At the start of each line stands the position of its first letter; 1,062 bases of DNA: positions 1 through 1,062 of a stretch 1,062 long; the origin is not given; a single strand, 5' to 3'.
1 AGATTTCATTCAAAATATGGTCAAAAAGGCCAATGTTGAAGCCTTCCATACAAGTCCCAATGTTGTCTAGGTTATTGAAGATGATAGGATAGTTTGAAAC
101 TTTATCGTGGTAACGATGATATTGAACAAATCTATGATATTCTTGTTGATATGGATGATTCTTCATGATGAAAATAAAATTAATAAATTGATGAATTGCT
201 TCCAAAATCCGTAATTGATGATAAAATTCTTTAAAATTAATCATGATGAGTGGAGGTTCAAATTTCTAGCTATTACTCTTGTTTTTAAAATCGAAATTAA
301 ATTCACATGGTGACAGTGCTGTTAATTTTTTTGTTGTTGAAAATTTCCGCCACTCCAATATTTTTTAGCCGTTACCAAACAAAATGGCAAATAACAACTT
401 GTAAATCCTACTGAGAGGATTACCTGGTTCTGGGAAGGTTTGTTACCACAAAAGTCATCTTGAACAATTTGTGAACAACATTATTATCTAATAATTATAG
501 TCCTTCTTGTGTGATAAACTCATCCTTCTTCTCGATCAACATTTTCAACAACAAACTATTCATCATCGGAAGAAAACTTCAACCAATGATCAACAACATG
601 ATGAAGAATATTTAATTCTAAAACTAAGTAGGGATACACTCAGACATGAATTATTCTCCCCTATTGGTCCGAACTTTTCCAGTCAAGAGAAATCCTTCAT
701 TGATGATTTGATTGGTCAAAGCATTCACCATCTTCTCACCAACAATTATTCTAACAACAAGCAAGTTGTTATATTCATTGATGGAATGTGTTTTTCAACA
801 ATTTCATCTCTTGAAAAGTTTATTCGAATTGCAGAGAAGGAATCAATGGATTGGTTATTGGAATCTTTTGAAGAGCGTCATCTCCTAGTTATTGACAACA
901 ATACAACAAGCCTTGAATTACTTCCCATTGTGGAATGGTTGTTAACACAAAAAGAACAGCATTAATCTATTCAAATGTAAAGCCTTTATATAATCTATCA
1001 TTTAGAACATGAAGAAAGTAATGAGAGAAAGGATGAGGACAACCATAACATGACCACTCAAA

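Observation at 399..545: The N-terminus has P-loop-kinase architecture but a non-canonical Val after the Walker-A lysine.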

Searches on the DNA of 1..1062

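Call 57: search_rna_families(source=window, threshold=evalue, max_evalue=1)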
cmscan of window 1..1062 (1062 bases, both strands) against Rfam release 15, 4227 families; matches with E-value up to 1: 1.
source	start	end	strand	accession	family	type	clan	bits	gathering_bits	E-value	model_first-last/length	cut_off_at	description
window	140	215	+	RF00673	mir-217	Gene; miRNA;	-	23.3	70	0.2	1-93/93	no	mir-217 microRNA precursor family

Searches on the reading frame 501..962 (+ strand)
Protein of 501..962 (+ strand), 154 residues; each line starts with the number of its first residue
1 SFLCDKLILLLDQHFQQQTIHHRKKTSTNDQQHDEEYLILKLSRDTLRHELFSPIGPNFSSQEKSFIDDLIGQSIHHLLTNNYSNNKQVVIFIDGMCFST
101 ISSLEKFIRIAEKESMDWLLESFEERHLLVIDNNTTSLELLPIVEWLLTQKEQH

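Call 18: find_encoding_contigs(protein=window:507-962:+, flank=10000)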
Protein seq(152 aa) (152 aa): no gene with exactly this product is on record in the collection.

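Call 47: find_related_loci(query=window:501-962:+, collection=metagenome_contigs, flank=3000)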
Query window:501-962:+ (154 aa) in metagenome_contigs; peptide patterns used: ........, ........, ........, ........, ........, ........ (x = any residue, [..] = any of these).
144 stretches matched a pattern, but none encodes a relative of the query by tblastn (E <= 1e-3).
